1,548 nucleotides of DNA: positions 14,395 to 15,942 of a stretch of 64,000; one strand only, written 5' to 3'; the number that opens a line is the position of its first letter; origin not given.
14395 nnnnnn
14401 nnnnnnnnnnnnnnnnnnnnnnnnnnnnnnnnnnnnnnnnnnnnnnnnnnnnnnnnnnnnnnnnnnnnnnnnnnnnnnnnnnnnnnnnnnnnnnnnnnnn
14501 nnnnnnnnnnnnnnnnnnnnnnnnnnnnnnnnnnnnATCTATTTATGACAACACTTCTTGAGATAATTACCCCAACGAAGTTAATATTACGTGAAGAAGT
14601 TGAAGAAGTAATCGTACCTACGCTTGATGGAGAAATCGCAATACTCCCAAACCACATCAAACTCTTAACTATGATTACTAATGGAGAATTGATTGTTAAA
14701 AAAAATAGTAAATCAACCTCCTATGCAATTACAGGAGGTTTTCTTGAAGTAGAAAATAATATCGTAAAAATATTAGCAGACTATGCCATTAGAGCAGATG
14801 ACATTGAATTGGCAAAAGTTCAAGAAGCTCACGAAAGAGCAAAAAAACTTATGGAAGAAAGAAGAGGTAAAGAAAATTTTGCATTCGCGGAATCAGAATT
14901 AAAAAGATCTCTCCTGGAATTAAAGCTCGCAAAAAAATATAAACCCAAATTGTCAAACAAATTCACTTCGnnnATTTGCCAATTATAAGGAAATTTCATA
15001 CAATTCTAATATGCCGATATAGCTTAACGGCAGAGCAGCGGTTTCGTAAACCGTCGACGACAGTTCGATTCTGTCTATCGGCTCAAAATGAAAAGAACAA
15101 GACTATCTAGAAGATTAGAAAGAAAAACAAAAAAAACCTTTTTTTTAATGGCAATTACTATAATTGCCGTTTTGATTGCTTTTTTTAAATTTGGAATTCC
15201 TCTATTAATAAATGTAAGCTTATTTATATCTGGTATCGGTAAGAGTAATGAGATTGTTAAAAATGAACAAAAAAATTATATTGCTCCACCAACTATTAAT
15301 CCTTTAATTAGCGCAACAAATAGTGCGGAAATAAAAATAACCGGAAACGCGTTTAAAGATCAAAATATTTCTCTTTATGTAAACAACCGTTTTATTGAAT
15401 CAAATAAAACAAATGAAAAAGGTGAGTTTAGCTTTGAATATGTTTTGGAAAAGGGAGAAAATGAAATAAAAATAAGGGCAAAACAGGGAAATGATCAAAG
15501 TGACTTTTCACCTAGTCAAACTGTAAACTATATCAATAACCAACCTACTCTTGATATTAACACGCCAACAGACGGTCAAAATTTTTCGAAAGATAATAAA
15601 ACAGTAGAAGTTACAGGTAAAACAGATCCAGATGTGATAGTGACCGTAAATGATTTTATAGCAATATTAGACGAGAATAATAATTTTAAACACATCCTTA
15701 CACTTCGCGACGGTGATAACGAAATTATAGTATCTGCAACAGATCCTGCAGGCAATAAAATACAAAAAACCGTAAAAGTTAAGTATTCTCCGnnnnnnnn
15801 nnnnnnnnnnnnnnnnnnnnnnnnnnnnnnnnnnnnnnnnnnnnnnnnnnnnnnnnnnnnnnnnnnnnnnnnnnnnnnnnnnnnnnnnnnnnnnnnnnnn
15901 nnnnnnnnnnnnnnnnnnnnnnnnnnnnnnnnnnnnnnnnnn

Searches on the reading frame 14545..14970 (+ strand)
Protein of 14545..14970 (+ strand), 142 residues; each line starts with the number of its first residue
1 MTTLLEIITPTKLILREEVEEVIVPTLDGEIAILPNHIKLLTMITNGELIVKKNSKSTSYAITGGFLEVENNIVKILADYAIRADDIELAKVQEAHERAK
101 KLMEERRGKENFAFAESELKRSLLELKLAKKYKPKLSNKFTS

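Call 70: search_protein_families(library=pfam, proteins=[window:14545-14970:+], max_evalue=0.00001)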
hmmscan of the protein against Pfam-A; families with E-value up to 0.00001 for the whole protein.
window:14545-14970:+ (142 aa): 1 family
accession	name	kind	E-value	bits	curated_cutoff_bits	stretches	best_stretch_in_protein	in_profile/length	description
PF02823.21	ATP-synt_DE_N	-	1.2e-24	86.5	27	1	5-81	3-80/80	ATP synthase, Delta/Epsilon chain, beta-sandwich domain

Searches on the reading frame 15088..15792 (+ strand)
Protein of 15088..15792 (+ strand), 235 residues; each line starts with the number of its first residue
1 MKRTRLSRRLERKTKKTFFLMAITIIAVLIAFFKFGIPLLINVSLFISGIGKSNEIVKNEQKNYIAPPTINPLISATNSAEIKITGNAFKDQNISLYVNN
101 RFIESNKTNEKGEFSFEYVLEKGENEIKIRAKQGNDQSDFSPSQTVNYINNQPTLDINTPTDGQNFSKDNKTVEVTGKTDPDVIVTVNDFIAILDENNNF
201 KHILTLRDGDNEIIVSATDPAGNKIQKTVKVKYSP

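Call 70: search_protein_families(library=pfam, proteins=[window:15088-15792:+], max_evalue=0.00001)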
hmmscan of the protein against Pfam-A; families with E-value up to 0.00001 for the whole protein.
window:15088-15792:+ (235 aa): 1 family
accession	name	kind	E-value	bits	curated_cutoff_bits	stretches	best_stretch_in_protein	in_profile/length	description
PF09136.16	Glucodextran_B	-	5.4e-18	65.1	27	1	153-232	1-80/83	Glucodextranase, domain B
